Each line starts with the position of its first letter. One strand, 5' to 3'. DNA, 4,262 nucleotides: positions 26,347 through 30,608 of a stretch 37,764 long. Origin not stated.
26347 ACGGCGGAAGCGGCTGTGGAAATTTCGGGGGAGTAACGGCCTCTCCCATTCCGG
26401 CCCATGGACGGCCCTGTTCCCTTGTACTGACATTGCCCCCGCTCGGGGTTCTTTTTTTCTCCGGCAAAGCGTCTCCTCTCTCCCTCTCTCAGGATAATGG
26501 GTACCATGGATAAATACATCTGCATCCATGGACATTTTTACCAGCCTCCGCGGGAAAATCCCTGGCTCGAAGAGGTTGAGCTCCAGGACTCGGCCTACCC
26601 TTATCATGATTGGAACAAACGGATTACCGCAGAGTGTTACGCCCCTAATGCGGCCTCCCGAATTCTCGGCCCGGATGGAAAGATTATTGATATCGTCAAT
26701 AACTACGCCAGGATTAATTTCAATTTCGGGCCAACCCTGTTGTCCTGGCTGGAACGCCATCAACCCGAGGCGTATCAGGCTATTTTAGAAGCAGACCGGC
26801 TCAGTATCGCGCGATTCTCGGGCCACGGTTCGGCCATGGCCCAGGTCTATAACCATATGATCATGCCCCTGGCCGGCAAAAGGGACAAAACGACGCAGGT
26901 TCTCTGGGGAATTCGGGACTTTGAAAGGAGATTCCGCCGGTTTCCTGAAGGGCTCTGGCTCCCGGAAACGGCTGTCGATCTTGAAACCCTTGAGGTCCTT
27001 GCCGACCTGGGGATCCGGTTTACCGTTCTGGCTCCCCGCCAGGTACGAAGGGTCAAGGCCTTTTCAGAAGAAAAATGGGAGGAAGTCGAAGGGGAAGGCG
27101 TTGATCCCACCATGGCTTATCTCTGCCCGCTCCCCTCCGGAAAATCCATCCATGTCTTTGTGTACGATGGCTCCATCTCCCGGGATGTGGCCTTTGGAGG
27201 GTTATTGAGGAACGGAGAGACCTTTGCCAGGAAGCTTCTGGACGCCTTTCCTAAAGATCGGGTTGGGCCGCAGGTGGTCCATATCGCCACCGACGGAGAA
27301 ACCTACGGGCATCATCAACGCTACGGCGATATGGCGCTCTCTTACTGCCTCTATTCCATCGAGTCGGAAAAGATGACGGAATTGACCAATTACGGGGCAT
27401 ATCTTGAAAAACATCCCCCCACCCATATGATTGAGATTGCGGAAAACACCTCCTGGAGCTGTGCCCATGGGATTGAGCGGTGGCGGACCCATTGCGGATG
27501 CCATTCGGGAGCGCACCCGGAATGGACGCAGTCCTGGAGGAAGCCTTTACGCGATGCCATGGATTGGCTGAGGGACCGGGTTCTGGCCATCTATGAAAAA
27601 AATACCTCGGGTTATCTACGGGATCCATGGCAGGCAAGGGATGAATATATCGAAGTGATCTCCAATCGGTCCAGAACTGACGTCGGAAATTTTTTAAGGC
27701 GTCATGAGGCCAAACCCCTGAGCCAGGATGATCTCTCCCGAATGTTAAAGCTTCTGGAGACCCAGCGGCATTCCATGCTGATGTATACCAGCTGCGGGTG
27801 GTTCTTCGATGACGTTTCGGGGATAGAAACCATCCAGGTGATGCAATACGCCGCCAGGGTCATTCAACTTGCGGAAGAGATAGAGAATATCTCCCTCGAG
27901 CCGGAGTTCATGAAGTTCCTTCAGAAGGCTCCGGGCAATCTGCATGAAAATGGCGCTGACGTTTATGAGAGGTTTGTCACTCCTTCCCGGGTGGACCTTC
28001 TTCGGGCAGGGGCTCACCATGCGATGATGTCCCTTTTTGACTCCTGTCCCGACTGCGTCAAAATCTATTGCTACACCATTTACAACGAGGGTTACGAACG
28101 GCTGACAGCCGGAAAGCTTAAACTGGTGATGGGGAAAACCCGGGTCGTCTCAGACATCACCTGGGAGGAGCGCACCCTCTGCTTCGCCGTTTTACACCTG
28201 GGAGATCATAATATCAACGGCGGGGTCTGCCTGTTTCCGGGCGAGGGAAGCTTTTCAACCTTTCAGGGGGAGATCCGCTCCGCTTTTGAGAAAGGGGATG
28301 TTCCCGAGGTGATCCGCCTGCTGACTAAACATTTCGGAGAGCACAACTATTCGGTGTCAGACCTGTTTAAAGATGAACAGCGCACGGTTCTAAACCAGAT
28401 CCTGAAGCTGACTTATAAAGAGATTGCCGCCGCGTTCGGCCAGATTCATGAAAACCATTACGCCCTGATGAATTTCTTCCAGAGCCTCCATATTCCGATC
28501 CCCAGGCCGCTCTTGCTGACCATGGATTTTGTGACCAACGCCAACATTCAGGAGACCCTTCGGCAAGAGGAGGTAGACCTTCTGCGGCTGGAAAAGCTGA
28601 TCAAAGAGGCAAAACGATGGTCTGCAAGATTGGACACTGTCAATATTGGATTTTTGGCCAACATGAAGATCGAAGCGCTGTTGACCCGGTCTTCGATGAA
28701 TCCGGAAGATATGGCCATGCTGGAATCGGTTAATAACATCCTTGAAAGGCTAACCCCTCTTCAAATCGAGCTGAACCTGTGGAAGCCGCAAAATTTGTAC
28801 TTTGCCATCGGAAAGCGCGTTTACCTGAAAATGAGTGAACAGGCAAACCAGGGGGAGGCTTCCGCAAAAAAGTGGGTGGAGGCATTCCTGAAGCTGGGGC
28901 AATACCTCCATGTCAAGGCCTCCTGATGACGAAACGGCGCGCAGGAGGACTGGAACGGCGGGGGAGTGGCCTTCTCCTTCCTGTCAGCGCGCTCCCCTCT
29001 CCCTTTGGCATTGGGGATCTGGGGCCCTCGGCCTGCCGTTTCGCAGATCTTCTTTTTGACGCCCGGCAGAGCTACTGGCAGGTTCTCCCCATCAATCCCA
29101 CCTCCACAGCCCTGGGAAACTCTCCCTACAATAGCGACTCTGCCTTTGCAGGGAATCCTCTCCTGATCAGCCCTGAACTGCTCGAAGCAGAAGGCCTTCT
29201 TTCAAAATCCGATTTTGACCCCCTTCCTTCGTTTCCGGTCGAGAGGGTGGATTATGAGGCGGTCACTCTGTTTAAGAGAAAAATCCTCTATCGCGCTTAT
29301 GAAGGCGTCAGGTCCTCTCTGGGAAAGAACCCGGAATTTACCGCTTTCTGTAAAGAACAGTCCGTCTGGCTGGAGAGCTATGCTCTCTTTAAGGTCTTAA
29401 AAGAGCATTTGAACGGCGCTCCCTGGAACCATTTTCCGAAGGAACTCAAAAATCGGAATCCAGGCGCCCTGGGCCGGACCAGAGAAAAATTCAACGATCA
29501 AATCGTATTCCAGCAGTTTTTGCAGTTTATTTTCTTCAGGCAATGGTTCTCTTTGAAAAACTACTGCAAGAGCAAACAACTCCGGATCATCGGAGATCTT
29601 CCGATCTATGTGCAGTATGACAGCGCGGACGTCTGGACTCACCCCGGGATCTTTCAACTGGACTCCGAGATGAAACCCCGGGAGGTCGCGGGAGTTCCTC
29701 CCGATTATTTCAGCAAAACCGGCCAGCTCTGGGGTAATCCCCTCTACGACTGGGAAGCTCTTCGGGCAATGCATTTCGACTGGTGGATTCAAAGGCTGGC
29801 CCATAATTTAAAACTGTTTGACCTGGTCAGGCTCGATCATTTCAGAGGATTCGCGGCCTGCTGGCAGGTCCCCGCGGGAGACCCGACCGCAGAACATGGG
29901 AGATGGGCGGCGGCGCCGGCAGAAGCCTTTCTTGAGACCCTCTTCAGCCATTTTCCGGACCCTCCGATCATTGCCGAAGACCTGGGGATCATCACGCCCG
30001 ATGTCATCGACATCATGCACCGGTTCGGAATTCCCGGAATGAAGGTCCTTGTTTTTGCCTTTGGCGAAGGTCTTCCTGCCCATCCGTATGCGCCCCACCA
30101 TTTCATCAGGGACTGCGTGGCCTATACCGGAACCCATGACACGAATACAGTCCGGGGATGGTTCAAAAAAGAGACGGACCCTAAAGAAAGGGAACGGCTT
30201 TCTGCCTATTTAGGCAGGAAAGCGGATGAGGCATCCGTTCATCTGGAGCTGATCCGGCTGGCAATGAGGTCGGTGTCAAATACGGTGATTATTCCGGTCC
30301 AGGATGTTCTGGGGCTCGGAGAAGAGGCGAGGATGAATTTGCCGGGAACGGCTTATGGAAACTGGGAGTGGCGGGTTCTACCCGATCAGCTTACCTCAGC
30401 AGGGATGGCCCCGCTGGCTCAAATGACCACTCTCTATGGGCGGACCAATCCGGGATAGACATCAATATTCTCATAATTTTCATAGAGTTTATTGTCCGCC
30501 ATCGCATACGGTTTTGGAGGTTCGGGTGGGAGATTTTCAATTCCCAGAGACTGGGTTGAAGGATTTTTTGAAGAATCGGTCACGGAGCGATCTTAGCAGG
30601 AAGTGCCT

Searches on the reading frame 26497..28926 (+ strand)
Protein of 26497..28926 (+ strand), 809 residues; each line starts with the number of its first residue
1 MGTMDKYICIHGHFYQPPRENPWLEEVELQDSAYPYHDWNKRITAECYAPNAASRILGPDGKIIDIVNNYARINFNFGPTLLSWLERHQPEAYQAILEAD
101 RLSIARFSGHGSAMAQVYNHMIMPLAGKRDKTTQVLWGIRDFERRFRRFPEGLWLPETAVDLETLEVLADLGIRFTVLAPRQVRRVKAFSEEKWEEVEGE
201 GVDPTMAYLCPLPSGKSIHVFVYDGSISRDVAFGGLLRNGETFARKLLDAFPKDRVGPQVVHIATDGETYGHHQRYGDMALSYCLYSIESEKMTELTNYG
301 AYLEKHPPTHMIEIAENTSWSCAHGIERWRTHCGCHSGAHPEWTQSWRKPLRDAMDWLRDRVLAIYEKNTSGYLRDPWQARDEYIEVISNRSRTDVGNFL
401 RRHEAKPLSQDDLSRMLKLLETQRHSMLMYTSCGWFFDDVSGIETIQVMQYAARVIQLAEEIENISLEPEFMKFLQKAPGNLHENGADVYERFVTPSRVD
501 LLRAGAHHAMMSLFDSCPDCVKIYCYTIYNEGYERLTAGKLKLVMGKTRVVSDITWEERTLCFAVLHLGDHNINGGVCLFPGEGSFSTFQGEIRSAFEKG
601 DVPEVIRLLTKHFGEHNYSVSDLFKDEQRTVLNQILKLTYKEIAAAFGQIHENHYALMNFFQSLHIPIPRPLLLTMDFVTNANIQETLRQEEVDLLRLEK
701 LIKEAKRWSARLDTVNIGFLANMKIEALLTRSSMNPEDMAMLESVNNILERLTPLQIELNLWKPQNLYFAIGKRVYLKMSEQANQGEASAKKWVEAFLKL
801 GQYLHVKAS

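Call 13: search_protein_families(library=pfam, proteins=[window:26497-28926:+], max_evalue=0.001)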
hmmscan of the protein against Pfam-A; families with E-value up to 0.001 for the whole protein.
window:26497-28926:+ (809 aa): 2 families
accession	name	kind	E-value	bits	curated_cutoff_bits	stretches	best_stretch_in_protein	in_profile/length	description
PF12055.13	DUF3536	-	1.4e-112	376.1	25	1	343-624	1-284/284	Domain of unknown function (DUF3536)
PF03065.20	Glyco_hydro_57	-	1.3e-18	67.8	21.2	1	73-314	71-290/291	Glycosyl hydrolase family 57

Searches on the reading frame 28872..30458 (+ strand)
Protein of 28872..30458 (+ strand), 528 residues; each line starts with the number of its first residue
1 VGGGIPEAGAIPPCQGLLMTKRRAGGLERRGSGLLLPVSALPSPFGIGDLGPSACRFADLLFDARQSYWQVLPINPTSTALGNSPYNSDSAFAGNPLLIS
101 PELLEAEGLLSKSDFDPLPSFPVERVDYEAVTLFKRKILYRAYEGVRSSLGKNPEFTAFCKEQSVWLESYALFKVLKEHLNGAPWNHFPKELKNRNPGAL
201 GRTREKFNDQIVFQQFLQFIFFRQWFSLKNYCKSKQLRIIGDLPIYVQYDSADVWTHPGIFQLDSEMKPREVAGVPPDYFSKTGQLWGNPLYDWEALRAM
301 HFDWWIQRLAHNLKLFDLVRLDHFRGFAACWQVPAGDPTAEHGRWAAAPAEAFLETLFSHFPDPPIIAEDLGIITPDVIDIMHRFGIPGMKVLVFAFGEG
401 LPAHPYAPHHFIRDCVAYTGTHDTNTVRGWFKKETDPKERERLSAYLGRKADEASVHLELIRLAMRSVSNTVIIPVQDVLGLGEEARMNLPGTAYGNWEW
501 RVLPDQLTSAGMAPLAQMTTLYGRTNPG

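Call 13: search_protein_families(library=pfam, proteins=[window:28872-30458:+], max_evalue=0.001)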
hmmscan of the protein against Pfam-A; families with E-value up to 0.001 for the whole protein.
window:28872-30458:+ (528 aa): 1 family
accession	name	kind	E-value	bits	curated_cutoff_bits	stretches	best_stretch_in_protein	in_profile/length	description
PF02446.23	Glyco_hydro_77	-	7.3e-174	579.4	25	1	36-507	1-464/465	4-alpha-glucanotransferase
